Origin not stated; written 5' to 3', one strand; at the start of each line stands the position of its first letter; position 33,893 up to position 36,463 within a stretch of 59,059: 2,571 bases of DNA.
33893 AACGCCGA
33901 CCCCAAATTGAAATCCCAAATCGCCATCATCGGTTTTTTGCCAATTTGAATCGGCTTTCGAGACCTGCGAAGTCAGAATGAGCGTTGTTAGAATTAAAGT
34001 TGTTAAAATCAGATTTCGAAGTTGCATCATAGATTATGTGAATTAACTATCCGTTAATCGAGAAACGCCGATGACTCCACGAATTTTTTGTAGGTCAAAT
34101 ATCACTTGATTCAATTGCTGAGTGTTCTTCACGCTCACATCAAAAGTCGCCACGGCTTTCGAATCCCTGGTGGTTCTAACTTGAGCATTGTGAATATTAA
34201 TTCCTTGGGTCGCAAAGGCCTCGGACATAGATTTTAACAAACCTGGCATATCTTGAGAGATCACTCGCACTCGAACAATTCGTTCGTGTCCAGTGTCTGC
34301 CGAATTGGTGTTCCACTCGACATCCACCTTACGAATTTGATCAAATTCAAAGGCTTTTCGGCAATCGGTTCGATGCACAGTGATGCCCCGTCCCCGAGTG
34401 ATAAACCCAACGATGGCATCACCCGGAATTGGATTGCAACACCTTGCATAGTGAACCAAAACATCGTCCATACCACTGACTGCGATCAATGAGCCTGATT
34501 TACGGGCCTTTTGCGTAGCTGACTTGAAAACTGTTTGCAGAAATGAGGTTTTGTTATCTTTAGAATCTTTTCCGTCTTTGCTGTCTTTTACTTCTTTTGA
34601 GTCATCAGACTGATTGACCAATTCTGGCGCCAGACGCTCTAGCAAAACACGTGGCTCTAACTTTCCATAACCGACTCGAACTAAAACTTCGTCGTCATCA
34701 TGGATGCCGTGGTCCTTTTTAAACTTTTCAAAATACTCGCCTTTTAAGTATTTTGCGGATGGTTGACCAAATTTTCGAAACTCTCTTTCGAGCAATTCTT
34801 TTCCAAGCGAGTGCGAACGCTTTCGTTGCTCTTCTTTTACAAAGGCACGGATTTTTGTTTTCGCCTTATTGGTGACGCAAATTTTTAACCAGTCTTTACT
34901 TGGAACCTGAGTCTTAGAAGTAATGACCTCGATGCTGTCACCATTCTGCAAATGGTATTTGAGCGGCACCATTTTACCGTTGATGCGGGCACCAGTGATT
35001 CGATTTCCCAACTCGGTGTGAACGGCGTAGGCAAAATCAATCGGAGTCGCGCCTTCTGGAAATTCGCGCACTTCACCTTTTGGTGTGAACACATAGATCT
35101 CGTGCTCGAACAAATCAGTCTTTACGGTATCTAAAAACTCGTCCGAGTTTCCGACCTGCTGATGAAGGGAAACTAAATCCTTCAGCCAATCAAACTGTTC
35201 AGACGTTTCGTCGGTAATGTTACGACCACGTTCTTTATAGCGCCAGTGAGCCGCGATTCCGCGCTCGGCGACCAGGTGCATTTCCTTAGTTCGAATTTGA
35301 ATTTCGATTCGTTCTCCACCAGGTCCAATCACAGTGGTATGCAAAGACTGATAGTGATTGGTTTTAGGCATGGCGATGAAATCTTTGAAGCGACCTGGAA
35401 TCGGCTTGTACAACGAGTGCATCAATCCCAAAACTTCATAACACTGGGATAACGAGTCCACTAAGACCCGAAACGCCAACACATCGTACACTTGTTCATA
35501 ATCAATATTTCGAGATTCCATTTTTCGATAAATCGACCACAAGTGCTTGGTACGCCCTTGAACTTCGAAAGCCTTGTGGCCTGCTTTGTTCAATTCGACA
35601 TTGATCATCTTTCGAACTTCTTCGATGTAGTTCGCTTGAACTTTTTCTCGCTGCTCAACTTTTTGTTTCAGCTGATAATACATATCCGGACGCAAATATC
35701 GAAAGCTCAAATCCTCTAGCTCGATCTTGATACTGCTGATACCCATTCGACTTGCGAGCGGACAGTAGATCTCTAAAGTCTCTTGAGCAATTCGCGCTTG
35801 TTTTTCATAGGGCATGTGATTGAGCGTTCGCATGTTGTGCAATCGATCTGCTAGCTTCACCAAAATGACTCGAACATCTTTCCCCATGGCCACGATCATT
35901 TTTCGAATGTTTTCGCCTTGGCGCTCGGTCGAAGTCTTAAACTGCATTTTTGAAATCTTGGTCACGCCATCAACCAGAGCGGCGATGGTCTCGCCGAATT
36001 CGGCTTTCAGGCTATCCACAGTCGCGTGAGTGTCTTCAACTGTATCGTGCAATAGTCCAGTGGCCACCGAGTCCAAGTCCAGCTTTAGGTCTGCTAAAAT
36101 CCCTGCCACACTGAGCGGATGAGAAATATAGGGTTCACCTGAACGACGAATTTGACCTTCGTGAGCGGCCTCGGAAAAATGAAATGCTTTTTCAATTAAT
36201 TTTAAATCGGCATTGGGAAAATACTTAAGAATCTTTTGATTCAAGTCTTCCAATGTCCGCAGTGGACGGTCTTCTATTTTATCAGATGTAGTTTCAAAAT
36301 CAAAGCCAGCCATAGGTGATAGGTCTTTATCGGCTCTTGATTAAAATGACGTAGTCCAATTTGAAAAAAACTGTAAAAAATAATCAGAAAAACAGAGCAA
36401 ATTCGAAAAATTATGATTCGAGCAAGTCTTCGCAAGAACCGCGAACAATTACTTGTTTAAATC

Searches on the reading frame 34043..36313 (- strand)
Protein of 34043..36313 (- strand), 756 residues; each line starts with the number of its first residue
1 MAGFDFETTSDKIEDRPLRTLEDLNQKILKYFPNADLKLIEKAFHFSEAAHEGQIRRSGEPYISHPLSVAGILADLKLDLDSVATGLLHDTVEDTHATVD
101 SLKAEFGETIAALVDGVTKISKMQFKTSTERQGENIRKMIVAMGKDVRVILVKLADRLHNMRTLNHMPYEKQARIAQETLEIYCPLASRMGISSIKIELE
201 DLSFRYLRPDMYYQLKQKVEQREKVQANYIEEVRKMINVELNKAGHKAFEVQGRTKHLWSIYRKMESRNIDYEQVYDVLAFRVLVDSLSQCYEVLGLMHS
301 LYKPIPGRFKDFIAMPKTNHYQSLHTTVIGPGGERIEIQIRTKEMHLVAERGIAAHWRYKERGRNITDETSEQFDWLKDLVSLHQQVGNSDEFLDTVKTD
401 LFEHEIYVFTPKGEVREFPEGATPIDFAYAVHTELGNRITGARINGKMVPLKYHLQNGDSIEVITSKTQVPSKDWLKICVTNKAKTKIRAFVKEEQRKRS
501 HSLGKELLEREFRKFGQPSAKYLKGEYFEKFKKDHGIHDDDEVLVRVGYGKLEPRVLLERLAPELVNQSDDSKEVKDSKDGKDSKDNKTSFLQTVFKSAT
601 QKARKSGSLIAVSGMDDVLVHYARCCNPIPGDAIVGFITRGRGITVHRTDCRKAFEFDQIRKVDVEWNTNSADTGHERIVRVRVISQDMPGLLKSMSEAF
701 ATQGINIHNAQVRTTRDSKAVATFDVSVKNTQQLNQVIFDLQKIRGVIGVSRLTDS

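Call 19: search_protein_families(library=ncbifam, proteins=[window:34043-36313:-], max_evalue=0.00001)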
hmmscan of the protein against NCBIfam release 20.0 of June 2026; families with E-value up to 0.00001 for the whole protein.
window:34043-36313:- (756 aa): 5 families
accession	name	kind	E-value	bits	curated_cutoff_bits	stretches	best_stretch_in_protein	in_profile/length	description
TIGR00691.1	spoT_relA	subfamily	2.2e-232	773.2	499.2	1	43-750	1-685/687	RelA/SpoT family protein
NF008303.0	PRK11092.1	equivalog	5.1e-196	653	947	1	21-752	4-699/702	bifunctional GTP diphosphokinase/guanosine-3',5'-bis pyrophosphate 3'-pyrophosphohydrolase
NF008124.0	PRK10872.1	equivalog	6.3e-155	517.6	728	1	64-754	57-742/744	GTP diphosphokinase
NF003467.0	PRK05092.1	equivalog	2.4e-08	32.2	959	1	656-735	718-797/940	[protein-PII] uridylyltransferase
TIGR01693.1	UTase_glnD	equivalog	6.7e-07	27.9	519.4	1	676-736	665-725/850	[protein-PII] uridylyltransferase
